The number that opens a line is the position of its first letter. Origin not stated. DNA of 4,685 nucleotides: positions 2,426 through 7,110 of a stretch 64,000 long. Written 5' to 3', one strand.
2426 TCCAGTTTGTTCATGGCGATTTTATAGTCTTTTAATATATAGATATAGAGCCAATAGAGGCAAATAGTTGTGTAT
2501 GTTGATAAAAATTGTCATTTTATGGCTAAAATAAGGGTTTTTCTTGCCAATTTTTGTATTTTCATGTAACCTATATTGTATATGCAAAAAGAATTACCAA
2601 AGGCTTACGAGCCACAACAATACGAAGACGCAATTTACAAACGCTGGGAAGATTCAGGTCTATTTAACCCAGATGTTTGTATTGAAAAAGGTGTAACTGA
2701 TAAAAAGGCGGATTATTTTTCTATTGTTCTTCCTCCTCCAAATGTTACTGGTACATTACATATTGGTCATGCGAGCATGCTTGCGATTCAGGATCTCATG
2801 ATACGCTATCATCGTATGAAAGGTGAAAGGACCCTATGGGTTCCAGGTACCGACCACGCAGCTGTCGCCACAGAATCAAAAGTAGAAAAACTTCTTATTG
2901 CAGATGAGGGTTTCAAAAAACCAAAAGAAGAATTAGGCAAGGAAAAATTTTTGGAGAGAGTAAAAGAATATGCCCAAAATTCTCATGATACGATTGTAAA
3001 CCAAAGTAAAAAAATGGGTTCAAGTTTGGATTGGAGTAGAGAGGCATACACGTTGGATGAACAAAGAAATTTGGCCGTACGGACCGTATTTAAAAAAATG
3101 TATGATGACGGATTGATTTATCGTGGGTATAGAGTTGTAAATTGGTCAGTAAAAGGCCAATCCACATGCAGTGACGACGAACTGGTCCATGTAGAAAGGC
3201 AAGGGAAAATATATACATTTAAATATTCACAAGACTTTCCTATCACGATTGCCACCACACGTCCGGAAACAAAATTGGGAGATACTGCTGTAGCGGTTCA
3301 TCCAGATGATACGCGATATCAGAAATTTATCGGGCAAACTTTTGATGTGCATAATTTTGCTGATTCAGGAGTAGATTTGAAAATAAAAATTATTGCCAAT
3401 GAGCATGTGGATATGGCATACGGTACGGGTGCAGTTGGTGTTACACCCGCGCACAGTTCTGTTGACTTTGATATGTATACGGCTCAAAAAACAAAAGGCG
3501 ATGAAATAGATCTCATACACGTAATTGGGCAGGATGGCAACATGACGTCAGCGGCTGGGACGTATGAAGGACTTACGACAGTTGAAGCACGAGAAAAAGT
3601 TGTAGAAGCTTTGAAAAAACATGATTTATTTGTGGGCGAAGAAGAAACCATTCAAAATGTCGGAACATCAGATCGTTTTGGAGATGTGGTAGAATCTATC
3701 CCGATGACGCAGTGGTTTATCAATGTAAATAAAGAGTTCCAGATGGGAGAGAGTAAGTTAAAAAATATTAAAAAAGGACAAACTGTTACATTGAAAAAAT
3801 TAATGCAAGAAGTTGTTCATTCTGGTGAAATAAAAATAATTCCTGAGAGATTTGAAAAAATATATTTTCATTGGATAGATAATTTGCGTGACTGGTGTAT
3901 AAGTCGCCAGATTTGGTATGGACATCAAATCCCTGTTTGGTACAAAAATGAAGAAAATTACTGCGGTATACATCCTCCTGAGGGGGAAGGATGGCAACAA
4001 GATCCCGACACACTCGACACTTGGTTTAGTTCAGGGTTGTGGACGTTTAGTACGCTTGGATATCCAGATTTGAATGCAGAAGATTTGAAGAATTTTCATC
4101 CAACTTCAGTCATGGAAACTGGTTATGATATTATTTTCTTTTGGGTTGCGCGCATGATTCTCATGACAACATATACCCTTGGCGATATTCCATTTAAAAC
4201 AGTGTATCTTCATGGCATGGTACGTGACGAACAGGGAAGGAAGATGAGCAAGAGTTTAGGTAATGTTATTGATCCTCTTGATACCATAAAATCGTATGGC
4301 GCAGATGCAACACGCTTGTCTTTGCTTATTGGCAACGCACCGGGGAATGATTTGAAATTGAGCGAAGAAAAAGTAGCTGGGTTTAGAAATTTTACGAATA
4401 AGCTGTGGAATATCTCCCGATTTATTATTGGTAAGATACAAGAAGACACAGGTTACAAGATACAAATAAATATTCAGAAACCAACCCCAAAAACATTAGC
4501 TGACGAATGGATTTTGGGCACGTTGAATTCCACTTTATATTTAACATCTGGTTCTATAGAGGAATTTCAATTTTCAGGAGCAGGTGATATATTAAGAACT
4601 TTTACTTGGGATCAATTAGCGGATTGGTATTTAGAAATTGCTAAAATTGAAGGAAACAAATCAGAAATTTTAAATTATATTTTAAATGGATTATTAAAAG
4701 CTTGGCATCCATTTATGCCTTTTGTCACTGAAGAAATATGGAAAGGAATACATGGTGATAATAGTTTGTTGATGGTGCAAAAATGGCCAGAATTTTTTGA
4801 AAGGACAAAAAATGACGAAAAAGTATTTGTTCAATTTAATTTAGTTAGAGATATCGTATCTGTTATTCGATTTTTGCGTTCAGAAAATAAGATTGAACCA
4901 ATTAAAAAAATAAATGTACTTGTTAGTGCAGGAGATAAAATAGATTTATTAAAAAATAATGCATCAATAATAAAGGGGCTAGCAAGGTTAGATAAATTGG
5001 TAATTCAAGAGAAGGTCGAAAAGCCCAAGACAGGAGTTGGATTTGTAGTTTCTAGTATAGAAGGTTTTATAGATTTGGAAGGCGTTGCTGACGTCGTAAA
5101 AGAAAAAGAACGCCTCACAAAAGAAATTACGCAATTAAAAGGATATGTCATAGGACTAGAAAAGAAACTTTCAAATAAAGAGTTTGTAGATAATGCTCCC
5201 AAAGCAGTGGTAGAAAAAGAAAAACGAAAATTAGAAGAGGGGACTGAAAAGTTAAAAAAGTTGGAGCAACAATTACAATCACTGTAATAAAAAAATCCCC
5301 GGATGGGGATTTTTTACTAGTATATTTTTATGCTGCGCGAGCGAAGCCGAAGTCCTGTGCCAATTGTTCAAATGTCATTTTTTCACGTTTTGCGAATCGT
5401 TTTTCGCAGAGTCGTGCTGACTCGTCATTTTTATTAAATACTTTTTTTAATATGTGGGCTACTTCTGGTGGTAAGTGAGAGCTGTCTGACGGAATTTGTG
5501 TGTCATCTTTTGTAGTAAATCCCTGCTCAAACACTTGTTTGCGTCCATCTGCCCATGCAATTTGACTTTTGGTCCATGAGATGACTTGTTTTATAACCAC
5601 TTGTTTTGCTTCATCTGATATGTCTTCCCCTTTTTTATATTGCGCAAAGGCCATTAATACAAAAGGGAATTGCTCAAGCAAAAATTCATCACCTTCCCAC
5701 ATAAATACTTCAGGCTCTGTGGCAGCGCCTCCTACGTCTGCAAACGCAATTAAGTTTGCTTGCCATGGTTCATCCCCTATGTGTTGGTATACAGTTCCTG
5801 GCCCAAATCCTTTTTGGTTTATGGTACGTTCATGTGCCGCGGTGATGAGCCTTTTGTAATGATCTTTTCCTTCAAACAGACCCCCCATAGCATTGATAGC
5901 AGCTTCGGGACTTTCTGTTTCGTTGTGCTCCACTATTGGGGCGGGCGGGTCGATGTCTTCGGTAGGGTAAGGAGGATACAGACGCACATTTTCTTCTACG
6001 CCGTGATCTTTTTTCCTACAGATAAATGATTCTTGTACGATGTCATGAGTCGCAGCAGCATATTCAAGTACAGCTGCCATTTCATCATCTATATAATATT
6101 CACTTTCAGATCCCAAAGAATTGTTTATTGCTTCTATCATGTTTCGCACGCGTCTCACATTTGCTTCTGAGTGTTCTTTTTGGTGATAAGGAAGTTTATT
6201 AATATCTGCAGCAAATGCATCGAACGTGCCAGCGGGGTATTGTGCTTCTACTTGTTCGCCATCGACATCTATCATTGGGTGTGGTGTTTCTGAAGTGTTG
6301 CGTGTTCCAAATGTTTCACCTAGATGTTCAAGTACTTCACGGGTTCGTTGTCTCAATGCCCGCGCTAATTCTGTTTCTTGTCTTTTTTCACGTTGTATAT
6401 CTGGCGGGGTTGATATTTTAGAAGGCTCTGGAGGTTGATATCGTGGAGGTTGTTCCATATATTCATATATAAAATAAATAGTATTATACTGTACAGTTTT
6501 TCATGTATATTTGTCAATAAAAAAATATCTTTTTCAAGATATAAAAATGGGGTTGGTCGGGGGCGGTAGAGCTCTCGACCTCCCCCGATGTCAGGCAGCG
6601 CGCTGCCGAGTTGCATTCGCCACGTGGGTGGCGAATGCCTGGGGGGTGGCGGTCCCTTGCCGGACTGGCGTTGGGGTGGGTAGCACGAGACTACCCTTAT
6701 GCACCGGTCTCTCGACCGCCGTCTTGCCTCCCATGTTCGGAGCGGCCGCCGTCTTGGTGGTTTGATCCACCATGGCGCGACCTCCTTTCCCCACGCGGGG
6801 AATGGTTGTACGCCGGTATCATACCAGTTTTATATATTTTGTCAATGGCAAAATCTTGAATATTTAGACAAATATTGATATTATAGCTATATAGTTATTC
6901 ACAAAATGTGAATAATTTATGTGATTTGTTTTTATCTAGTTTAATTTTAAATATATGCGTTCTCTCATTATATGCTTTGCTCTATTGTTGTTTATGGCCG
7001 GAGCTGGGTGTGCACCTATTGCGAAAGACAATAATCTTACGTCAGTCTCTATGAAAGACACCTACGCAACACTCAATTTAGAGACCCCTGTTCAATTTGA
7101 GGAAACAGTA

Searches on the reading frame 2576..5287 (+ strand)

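Call 48: search_protein_families(library=pfam, proteins=[window:2576-5287:+], max_evalue=0.001)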
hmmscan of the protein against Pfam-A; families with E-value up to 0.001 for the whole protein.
window:2576-5287:+ (903 aa): 6 families
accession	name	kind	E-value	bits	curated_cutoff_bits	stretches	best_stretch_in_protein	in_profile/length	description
PF00133.28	tRNA-synt_1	-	1.8e-124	416.1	22.7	2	20-461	2-252/414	tRNA synthetases class I (I, L, M and V)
PF08264.19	Anticodon_1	-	5.7e-32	111.1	25.1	1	643-781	1-146/148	Anticodon-binding domain of tRNA ligase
PF09334.17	tRNA-synt_1g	-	3.1e-19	69.5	20.1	2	55-200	8-132/391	tRNA synthetases class I (M)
PF10458.14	Val_tRNA-synt_C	-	6.8e-16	58.7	25.9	1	839-903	1-65/66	Valyl tRNA synthetase tRNA binding arm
PF01406.26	tRNA-synt_1e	-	3.2e-05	23.9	27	0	518-599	216-295/301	tRNA synthetases class I (C) catalytic domain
PF13603.12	tRNA-synt_1_2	-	0.00017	21.6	25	0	269-320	97-143/185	Leucyl-tRNA synthetase, editing domain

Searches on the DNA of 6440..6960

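Call 105: search_rna_families(source=window, start=6440, end=6960, threshold=evalue, max_evalue=1)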
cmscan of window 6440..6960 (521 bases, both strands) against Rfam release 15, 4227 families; matches with E-value up to 1: 0.
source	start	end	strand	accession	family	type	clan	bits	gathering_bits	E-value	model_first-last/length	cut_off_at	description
